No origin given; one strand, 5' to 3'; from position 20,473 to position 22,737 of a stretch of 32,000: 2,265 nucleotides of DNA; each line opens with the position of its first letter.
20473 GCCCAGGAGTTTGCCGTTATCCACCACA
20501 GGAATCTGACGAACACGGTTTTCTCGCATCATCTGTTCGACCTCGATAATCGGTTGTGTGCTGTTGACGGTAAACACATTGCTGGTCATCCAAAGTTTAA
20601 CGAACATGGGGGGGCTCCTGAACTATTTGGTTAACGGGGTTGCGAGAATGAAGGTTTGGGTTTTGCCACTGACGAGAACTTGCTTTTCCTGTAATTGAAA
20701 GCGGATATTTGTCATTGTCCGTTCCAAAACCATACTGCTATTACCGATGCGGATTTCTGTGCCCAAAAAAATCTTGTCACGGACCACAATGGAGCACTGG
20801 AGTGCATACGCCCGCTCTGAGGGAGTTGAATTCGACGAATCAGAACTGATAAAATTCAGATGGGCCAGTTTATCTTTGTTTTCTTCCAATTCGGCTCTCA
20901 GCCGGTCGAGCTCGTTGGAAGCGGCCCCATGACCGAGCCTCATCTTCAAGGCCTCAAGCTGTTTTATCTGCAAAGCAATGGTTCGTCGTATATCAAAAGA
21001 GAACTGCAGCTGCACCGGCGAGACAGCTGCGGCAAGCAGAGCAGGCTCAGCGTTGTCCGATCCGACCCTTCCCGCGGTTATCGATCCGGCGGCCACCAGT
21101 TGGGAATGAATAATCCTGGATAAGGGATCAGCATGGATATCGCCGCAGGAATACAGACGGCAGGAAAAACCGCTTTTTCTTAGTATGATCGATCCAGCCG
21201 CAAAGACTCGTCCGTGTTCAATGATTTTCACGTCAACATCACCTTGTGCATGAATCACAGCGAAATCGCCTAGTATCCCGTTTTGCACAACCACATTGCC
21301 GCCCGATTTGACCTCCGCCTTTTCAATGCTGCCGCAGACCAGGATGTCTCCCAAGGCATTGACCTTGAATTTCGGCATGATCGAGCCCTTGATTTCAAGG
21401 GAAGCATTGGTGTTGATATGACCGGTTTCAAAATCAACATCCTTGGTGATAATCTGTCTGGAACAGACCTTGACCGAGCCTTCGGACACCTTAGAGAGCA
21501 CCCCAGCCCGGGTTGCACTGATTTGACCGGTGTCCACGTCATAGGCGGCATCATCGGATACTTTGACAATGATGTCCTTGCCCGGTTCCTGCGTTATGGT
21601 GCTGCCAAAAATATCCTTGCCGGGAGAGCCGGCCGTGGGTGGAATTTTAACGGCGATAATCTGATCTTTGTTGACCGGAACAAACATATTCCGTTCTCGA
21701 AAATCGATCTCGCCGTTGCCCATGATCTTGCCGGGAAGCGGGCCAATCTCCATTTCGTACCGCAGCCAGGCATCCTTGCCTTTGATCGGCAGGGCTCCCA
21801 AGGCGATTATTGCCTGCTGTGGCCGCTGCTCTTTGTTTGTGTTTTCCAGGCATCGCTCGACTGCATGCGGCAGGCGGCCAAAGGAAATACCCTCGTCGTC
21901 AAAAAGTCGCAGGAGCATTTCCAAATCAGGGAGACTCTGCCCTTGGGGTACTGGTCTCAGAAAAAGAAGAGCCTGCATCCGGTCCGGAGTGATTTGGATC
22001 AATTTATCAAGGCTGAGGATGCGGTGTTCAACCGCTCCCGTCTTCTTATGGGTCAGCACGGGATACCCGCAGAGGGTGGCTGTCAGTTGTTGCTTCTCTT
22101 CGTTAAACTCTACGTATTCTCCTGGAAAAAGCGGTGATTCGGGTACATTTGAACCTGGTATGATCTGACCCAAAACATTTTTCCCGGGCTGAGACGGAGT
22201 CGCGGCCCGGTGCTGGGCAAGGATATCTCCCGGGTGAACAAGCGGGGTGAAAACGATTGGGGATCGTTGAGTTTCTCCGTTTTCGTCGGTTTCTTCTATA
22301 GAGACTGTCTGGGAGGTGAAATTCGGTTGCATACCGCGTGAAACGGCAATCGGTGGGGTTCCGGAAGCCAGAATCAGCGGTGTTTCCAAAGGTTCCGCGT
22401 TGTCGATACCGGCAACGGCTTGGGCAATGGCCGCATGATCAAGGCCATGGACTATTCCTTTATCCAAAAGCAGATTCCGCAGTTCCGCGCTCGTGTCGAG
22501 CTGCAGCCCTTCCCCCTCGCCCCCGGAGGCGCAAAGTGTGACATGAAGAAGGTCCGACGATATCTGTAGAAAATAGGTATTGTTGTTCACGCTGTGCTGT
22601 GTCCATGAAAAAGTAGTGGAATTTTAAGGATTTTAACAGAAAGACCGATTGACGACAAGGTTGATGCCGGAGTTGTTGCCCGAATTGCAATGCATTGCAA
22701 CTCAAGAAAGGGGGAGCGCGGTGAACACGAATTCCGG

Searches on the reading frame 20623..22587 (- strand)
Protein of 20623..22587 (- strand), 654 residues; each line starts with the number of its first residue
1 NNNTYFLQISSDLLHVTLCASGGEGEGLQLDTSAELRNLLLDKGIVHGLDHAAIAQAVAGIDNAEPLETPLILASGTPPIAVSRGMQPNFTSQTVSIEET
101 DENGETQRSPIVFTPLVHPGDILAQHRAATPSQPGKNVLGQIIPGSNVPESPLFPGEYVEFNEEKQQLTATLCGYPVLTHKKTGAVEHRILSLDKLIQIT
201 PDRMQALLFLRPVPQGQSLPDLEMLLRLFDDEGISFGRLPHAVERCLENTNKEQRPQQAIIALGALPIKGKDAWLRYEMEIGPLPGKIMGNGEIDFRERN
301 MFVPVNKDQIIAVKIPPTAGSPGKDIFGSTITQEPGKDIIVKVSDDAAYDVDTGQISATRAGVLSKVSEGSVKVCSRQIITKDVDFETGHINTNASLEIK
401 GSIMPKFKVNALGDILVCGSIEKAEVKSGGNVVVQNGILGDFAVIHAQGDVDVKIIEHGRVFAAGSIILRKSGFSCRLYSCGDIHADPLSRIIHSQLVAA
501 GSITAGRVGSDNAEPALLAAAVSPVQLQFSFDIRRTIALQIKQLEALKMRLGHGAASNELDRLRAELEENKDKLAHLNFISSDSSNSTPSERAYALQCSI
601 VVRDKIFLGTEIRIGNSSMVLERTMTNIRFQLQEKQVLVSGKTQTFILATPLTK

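Call 88: search_protein_families(library=pfam, max_evalue=0.001, proteins=[window:20623-22587:-])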
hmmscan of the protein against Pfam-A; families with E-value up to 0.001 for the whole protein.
window:20623-22587:- (654 aa): 2 families
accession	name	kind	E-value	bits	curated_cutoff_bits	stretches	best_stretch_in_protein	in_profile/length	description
PF20250.3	FapA_N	-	5e-52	176.3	27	2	197-366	3-175/178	Flagellar Assembly Protein A N-terminal region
PF03961.19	FapA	-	3.8e-37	128.8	31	1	381-636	6-271/272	Flagellar Assembly Protein A beta solenoid domain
